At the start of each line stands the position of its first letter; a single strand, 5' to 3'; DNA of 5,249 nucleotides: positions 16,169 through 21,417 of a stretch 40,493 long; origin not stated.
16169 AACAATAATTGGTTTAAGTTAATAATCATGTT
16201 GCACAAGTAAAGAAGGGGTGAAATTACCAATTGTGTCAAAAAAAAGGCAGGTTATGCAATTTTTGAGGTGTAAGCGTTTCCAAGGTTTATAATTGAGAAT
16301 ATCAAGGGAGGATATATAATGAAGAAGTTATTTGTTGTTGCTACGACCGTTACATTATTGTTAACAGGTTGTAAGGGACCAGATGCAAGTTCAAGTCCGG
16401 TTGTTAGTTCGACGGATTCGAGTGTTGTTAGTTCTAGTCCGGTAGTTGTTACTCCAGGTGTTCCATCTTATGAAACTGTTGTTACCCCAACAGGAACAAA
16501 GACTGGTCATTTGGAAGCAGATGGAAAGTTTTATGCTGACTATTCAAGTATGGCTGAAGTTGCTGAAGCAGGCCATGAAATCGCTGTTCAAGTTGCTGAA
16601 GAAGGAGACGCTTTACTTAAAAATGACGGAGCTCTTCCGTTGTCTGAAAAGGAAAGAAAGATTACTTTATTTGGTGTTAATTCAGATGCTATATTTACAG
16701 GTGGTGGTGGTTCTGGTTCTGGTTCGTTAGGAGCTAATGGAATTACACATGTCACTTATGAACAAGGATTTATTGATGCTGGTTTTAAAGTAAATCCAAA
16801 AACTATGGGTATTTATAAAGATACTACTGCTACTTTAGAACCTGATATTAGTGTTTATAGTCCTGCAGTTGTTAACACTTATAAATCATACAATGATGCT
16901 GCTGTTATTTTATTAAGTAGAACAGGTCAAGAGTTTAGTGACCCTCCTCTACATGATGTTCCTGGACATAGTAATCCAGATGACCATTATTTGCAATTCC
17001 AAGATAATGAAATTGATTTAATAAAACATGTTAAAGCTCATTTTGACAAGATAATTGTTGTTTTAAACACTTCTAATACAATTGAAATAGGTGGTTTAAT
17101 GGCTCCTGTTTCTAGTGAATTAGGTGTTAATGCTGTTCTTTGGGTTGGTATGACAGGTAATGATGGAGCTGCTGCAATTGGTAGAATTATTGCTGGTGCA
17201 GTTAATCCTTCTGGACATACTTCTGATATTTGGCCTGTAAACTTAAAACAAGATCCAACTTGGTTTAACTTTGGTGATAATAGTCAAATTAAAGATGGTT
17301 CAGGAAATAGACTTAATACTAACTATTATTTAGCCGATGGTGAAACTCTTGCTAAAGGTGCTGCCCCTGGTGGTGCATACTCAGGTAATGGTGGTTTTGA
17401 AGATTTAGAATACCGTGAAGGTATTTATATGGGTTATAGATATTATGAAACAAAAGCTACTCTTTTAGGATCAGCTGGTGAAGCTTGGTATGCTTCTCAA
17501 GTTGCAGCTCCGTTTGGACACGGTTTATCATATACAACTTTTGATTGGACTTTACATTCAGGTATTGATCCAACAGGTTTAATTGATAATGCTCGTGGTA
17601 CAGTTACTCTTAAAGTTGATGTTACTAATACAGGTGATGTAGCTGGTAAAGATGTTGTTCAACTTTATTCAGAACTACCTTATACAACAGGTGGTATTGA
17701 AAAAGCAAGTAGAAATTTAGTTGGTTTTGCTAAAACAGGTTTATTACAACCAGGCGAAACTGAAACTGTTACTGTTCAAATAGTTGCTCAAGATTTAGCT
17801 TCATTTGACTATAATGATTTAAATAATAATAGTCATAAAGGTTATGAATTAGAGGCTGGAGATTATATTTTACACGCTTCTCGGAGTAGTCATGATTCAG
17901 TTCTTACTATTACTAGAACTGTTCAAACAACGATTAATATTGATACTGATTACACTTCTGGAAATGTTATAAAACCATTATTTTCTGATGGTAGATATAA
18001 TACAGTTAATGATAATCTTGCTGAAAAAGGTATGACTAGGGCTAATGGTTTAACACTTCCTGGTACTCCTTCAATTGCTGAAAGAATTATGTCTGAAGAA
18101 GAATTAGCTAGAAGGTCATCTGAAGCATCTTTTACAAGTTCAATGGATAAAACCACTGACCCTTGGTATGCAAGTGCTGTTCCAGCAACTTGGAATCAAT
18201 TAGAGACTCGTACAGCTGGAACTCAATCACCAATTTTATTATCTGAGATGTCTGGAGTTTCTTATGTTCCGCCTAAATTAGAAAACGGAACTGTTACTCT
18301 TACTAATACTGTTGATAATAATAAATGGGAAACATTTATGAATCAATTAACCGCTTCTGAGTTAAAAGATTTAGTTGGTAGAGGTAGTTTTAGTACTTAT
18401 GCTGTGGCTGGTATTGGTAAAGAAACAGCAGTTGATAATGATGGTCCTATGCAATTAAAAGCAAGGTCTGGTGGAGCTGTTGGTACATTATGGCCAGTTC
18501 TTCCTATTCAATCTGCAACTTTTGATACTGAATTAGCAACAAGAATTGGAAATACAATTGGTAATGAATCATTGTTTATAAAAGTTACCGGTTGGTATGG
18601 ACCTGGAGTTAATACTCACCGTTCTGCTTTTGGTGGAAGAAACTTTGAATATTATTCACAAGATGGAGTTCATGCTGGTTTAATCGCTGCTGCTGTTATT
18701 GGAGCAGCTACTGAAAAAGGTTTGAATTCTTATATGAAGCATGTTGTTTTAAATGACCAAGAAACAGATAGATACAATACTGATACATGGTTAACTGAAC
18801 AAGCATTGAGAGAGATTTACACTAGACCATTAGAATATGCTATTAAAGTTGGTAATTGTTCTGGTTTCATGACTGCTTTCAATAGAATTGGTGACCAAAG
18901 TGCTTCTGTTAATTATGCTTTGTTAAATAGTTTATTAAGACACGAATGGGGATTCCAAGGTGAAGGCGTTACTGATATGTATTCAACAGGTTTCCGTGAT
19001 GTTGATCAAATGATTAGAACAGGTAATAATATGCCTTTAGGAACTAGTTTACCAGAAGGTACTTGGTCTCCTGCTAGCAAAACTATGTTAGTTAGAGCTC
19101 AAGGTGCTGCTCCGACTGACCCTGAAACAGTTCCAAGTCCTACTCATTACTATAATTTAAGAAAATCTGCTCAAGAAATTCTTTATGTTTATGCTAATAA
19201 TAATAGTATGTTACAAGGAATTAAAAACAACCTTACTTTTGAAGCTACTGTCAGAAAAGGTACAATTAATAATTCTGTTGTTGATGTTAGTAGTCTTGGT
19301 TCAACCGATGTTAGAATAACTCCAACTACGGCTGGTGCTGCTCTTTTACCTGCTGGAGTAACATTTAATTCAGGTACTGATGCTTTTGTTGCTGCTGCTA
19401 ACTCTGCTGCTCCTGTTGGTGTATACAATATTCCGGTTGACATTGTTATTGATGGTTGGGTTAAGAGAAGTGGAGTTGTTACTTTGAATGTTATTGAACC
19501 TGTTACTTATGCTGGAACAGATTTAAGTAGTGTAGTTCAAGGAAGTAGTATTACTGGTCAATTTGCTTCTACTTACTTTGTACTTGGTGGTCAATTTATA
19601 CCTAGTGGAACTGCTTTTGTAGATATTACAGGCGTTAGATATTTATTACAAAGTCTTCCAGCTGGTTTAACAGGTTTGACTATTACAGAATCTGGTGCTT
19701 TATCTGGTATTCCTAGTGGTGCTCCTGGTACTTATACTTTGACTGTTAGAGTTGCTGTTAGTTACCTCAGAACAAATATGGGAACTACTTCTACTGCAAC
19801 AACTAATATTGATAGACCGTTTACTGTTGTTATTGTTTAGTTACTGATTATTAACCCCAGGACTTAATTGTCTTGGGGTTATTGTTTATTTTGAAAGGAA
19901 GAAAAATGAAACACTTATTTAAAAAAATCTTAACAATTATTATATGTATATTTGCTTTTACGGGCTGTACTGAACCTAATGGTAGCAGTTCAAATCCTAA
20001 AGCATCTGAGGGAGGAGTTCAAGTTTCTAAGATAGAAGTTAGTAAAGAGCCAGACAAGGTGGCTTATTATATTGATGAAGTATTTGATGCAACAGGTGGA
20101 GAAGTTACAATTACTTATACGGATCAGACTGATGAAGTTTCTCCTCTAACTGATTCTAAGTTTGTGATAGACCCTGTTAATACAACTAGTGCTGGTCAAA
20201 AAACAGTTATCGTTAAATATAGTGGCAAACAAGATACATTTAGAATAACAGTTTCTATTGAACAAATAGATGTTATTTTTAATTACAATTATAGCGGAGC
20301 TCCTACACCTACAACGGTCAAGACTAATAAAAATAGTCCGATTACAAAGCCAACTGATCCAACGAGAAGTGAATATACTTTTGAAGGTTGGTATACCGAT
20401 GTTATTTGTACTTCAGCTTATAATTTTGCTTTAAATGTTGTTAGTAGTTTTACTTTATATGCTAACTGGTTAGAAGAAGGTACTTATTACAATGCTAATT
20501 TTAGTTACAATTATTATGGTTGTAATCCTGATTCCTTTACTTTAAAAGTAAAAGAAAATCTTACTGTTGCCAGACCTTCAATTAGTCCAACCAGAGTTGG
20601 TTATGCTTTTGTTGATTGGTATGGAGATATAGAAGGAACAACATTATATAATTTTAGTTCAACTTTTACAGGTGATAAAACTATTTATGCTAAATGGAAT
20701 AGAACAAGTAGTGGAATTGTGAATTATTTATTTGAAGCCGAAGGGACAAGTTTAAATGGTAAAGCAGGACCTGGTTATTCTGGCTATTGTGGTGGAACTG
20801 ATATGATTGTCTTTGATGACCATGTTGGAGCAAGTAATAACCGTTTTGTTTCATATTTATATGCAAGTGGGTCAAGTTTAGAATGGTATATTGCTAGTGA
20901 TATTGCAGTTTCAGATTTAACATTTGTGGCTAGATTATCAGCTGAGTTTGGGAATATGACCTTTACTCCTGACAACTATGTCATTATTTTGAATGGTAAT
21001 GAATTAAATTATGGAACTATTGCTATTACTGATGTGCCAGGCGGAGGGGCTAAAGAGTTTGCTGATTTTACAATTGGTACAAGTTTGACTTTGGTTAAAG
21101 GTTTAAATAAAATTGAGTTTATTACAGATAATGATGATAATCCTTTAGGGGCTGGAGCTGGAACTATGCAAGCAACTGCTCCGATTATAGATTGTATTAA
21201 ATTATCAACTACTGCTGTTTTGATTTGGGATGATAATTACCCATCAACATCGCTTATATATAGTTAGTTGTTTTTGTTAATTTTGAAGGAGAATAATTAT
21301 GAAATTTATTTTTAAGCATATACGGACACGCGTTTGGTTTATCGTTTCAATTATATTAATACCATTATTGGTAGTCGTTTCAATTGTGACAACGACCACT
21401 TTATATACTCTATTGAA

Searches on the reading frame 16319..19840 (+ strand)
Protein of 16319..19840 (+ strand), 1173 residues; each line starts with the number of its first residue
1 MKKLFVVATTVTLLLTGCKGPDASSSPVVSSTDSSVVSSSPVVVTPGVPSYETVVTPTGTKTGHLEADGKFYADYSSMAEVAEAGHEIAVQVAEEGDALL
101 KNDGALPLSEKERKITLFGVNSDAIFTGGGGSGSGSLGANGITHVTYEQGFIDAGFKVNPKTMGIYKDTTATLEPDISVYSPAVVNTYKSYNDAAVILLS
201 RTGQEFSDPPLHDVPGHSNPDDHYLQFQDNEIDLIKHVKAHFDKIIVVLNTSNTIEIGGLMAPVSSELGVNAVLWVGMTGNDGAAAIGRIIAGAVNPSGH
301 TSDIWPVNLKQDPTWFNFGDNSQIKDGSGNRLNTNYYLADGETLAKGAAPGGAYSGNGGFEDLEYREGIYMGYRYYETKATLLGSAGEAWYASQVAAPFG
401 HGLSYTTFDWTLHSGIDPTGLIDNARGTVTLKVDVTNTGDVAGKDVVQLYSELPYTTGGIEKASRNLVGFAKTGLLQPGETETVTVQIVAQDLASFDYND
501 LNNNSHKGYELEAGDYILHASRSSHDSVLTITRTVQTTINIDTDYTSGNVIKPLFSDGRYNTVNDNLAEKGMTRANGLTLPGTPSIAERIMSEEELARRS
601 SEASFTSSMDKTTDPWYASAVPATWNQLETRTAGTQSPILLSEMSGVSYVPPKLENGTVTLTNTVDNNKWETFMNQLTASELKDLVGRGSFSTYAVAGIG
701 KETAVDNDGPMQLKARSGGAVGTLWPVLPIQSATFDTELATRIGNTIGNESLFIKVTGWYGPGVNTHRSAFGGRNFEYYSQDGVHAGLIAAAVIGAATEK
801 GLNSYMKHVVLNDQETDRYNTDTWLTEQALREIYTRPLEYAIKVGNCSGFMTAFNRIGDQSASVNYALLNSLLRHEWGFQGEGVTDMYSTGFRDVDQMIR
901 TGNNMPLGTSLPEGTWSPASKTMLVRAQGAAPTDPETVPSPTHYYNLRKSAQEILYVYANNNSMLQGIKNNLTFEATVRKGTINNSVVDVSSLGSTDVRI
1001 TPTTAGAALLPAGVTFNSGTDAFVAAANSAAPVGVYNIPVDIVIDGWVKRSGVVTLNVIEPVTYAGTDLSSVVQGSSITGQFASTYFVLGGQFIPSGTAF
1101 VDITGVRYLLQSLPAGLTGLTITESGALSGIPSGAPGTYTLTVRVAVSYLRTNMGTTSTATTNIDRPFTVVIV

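Call 6: search_protein_families(library=pfam, proteins=[window:16319-19840:+], max_evalue=0.001)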
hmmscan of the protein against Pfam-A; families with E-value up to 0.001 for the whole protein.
window:16319-19840:+ (1173 aa): 3 families
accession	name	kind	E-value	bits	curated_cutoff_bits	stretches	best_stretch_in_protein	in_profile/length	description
PF01915.27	Glyco_hydro_3_C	-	4e-24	86.1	31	1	99-373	3-200/200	Glycosyl hydrolase family 3 C-terminal domain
PF00933.27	Glyco_hydro_3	-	4.6e-12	46.4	27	1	723-889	83-254/316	Glycosyl hydrolase family 3 N terminal domain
PF14310.12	Fn3-like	-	5.1e-12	46.2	25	1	445-524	1-71/71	Fibronectin type III-like domain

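Call 18: search_protein_families(library=ncbifam, proteins=[window:16319-19840:+], max_evalue=0.01)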
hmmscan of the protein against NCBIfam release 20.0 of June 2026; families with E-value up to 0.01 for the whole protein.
window:16319-19840:+ (1173 aa): 7 families
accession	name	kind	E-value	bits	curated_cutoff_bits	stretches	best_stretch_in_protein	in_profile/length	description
NF041610.1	alph_arabinopyran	equivalog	3.8e-68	230.4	1300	3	731-889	67-225/738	exo-alpha-(1->6)-L-arabinopyranosidase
NF052330.1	BetGlucosiCelf0468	equivalog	2.2e-59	201.5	1300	2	675-917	4-249/817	beta-d-glucosidase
NF052329.1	XyloArabinsidase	equivalog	2.8e-41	141.4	1050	3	382-530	590-725/750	beta-xylosidase/alpha-l-arabinosidase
NF041776.1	xylosidase_Xyl3A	equivalog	1e-27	96.5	1250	2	396-527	721-839/846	xylan 1,4-beta-xylosidase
NF052331.1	Bet13-16Glucosase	equivalog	2e-26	92.3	1330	2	723-897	94-274/750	exo-beta-d-1,3/1,6-glucosidase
NF011678.0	PRK15098.1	equivalog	6.9e-25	87.6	666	2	397-498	640-735/765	beta-glucosidase BglX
NF041579.1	betaxyl_Flavo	equivalog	4.6e-22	78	1350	2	397-529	589-708/716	beta-xylosidase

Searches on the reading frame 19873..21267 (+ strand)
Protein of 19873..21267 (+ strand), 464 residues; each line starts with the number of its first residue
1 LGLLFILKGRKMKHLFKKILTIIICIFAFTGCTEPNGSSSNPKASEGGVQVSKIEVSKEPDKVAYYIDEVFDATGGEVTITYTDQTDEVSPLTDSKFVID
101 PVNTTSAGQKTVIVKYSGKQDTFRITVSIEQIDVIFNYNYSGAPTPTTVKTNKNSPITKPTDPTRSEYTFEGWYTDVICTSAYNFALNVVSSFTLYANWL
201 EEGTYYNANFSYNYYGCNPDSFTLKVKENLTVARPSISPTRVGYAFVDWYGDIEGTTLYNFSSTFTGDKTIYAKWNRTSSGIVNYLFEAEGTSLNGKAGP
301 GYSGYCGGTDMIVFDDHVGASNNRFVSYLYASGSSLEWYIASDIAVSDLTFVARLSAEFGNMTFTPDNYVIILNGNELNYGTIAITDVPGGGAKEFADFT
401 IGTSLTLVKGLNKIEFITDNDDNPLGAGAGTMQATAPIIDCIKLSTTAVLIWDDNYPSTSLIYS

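Call 6: search_protein_families(library=pfam, proteins=[window:19873-21267:+], max_evalue=0.001)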
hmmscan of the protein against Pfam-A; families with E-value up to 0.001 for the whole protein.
window:19873-21267:+ (464 aa): 2 families
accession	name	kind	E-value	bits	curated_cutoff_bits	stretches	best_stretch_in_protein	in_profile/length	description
PF09479.16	Flg_new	-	2.7e-23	82.3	27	2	135-197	4-64/65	Listeria-Bacteroides repeat domain (List_Bact_rpt)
PF07523.18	Big_3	-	2.1e-08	34.8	21.2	1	59-127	2-68/68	Bacterial Ig-like domain (group 3)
